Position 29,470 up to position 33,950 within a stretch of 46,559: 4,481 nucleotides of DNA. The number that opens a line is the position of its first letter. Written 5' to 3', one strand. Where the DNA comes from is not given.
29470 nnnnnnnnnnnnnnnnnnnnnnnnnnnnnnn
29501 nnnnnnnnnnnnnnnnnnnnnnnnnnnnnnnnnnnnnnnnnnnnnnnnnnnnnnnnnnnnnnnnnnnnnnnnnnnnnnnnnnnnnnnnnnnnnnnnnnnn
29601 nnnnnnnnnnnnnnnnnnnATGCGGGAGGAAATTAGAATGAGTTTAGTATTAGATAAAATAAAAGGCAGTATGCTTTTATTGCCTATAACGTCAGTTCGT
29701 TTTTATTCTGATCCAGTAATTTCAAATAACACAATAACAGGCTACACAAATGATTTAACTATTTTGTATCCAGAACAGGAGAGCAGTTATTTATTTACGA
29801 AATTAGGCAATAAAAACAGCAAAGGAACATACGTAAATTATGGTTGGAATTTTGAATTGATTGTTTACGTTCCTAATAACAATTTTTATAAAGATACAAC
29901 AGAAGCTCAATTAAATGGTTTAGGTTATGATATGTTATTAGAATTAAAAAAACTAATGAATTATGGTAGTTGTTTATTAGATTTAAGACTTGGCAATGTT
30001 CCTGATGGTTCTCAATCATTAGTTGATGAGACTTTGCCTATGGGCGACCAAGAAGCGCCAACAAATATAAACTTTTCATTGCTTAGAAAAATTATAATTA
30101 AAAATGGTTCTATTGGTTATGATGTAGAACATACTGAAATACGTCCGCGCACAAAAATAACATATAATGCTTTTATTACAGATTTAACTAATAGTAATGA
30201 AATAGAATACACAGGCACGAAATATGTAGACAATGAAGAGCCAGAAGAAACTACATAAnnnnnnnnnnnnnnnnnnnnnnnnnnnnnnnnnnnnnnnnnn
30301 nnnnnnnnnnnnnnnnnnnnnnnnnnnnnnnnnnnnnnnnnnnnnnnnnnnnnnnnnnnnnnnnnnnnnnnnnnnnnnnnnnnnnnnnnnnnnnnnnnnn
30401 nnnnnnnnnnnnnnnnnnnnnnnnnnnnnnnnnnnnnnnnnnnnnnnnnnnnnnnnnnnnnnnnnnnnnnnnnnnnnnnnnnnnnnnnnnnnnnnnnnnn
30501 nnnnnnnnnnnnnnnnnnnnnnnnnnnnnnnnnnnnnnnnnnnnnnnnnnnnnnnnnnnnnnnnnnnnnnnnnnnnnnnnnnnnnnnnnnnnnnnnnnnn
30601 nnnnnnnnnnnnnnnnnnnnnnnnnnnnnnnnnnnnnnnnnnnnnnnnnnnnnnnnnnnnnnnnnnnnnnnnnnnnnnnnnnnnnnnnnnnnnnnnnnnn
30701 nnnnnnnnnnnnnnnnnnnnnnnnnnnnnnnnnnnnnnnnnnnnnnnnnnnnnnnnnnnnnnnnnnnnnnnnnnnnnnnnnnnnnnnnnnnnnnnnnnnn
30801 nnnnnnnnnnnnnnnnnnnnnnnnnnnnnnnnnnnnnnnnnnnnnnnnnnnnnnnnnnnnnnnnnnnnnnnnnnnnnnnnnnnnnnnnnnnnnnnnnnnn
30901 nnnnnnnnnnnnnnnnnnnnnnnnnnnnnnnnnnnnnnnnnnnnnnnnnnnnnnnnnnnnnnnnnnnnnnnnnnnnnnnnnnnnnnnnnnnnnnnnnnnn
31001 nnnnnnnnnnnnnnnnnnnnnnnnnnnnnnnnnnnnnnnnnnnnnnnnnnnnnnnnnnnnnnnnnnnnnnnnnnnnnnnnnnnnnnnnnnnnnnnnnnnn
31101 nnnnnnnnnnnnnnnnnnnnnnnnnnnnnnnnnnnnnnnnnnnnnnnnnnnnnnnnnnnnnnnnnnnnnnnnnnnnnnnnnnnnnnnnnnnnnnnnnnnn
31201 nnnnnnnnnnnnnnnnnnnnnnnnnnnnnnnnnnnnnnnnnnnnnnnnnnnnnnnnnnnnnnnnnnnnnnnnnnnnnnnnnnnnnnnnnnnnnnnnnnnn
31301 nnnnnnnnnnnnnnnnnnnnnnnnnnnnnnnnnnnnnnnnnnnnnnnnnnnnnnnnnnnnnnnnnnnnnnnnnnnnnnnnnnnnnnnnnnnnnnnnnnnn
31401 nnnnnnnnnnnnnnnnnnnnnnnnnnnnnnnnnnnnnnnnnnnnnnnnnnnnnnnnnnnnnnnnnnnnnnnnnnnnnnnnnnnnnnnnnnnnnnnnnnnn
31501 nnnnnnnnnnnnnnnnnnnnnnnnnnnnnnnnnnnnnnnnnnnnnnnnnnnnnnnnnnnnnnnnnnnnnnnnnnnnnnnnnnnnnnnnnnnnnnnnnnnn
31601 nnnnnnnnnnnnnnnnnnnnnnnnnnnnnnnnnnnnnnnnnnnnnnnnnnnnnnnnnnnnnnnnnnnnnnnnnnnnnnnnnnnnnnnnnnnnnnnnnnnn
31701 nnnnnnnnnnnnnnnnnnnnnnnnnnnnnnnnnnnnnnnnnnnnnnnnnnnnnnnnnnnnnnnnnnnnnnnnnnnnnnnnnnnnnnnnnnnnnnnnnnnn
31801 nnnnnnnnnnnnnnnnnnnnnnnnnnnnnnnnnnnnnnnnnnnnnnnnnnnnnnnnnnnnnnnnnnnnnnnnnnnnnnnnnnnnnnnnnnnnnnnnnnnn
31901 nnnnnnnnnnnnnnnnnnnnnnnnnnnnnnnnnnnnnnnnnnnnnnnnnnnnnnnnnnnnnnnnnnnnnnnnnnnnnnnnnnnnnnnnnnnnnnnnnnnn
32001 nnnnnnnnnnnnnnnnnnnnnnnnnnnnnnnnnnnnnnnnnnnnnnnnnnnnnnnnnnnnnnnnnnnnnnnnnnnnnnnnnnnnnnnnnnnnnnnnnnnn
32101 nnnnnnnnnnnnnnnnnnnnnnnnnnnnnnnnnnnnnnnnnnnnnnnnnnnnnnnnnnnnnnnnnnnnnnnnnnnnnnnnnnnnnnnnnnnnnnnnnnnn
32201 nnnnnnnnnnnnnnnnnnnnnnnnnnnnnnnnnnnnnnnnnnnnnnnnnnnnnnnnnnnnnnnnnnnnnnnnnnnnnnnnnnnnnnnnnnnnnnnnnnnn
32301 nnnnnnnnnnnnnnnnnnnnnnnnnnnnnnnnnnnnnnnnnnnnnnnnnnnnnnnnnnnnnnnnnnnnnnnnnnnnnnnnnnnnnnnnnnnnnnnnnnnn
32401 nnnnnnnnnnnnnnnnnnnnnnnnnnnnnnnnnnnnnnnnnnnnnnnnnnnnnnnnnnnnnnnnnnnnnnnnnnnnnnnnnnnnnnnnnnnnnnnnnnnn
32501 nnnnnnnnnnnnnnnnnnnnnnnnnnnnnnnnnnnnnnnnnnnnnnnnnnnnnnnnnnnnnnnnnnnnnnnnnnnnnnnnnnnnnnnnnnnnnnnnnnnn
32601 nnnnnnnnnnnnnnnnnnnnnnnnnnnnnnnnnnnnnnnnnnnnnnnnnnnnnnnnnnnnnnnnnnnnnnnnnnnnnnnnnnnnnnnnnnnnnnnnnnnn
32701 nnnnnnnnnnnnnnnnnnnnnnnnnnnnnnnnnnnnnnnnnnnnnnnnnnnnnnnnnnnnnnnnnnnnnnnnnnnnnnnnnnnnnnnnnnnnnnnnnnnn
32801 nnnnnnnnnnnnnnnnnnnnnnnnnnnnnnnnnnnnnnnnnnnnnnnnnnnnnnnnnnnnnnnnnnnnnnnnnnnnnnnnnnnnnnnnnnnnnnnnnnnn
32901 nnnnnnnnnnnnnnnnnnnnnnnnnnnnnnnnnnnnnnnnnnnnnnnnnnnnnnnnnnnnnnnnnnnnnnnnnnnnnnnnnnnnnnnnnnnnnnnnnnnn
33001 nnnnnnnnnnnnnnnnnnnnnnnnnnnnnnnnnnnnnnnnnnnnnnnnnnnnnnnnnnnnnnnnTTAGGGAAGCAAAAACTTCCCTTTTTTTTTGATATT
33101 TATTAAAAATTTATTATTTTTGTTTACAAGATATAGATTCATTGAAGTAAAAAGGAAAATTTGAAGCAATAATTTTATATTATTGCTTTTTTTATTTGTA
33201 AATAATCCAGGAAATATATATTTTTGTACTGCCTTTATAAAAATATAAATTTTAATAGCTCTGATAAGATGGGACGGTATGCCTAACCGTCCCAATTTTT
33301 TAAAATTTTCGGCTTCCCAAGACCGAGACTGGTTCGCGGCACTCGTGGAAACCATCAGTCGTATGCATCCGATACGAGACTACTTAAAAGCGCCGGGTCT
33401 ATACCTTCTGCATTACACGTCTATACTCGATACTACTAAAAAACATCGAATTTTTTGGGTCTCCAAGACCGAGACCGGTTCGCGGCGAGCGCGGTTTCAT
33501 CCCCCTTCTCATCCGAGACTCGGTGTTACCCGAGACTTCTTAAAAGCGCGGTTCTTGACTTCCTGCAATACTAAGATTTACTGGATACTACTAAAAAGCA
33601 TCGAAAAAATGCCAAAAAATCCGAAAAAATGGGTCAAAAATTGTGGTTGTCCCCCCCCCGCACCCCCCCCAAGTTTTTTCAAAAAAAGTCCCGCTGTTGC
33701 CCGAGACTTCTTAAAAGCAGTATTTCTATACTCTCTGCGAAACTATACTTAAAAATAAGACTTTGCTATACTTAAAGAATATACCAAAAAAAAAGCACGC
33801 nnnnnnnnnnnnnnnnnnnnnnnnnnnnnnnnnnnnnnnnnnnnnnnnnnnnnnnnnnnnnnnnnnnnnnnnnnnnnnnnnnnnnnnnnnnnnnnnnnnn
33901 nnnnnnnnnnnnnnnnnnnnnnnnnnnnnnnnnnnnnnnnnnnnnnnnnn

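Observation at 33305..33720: GC-rich island A: tandem ~150-bp repeats in an otherwise extremely AT-rich genome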

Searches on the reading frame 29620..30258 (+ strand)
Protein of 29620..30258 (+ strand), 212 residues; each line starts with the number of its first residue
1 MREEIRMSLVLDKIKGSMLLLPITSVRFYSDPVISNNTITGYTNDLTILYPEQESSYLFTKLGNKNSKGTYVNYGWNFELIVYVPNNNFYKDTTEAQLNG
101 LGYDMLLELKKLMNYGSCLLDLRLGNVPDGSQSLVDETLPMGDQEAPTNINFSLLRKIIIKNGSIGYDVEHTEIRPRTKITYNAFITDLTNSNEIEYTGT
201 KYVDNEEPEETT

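Call 15: search_protein_families(library=pfam, proteins=[window:29620-30258:+], max_evalue=0.01)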
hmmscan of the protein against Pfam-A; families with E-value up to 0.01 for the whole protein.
window:29620-30258:+ (212 aa): 0 families

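Call 41: search_protein_families(library=phrogs, proteins=[window:29620-30258:+], max_evalue=0.01)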
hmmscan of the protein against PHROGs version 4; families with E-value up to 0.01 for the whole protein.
window:29620-30258:+ (212 aa): 0 families

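Call 58: find_homologous_proteins(query=window:29638-30258:+, max_evalue=0.001)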
Query window:29638-30258:+ (206 aa): 3 proteins with E <= 0.001 among 93 candidates.
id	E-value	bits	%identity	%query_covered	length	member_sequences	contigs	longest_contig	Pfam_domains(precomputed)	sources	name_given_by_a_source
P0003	4.6e-127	440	97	100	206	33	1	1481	-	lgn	-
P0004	3.5e-94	333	96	77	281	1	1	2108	PF00291.32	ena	-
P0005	3.7e-90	319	72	100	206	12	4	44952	-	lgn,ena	-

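Call 59: find_encoding_contigs(protein=P0005, flank=10000, max_places=10)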
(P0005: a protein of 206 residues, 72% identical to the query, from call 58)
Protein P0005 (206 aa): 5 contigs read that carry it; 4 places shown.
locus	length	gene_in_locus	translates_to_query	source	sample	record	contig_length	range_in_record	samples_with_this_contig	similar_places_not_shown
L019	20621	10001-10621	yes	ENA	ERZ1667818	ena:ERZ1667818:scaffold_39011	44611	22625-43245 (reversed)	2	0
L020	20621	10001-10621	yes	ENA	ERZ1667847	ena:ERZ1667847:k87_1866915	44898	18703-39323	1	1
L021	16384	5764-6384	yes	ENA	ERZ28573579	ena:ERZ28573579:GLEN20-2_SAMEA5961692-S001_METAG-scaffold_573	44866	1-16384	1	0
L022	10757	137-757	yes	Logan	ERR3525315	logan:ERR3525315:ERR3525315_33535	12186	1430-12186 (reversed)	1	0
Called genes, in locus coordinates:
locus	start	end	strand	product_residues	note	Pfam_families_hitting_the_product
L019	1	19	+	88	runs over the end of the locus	-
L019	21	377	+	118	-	PF09956:Phage_cement_2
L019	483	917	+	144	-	PF07030:Phage_Mu_Gp36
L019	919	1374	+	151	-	-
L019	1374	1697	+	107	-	-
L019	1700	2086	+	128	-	-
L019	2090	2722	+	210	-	PF05257:CHAP (weak)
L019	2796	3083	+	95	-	-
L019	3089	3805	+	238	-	-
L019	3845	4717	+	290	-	-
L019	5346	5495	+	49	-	-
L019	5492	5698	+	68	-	-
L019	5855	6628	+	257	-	-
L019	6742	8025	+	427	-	-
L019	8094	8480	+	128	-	-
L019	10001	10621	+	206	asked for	-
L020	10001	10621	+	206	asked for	-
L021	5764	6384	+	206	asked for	-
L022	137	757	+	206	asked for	-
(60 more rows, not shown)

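Call 60: find_encoding_contigs(protein=P0004, flank=10000, max_places=5)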
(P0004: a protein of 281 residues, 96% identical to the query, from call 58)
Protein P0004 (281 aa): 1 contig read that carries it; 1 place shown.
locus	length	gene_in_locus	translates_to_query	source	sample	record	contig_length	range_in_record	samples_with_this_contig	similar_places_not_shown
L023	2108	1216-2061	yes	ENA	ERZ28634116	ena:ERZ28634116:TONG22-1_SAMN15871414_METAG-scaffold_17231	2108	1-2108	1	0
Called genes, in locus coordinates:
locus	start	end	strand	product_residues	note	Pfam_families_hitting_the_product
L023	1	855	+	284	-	?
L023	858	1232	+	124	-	-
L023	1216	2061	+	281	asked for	PF00291:PALP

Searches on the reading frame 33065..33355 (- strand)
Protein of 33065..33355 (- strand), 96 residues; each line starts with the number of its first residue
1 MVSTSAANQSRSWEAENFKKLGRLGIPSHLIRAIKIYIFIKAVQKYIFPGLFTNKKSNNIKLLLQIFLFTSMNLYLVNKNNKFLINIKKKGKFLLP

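Call 55: search_protein_families(library=pfam, proteins=[window:33065-33355:-], max_evalue=1)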
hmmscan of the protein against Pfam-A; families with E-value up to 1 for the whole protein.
window:33065-33355:- (96 aa): 0 families

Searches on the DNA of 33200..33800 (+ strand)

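Call 10: search_dna_similar(query=window:33200-33800:+, collection=phages, mode=distant, max_evalue=0.01)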
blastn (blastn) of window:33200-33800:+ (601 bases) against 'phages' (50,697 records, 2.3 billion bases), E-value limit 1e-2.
No match.

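Call 71: search_dna_similar(query=window:33296-33800:+, collection=plasmids, mode=distant, max_evalue=0.01)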
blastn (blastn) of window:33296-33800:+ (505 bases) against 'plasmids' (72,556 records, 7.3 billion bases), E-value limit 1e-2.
No match.
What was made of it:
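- Tried and rejected: BLAST of island A against 72,556 plasmids gave nothing (call 71).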

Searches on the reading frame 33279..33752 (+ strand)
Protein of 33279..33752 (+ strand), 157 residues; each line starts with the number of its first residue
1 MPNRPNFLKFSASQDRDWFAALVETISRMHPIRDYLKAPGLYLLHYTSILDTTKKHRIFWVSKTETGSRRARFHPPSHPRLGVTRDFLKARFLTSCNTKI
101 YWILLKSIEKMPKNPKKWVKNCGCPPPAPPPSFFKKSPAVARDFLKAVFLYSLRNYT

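Call 15: search_protein_families(library=pfam, proteins=[window:33279-33752:+], max_evalue=0.01)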
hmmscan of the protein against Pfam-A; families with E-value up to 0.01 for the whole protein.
window:33279-33752:+ (157 aa): 0 families

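Call 41: search_protein_families(library=phrogs, proteins=[window:33279-33752:+], max_evalue=0.01)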
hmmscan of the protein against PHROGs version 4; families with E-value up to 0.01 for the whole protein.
window:33279-33752:+ (157 aa): 0 families

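Call 55: search_protein_families(library=pfam, proteins=[window:33279-33752:+], max_evalue=1)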
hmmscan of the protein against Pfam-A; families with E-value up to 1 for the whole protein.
window:33279-33752:+ (157 aa): 1 family
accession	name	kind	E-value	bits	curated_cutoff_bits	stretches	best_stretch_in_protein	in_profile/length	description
PF10518.14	TAT_signal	-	0.087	13.3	22.7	0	142-147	5-10/21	TAT (twin-arginine translocation) pathway signal sequence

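Call 100: search_protein_representatives(protein=window:33279-33752:+)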
Query: 157 residues. Proteins with E-value up to 0.001 (for the whole library): 5; up to 1e-10: 1; up to 1e-30: 1. The best 5 are listed.
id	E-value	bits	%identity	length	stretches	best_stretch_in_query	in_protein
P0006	1.1e-104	363.5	100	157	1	1-157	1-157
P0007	8.7e-07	45.1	81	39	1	1-32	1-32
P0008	4.4e-05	39.6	76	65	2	105-137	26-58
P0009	7.2e-05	38.9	31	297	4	21-62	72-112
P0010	4.2e-04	36.4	31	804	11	32-77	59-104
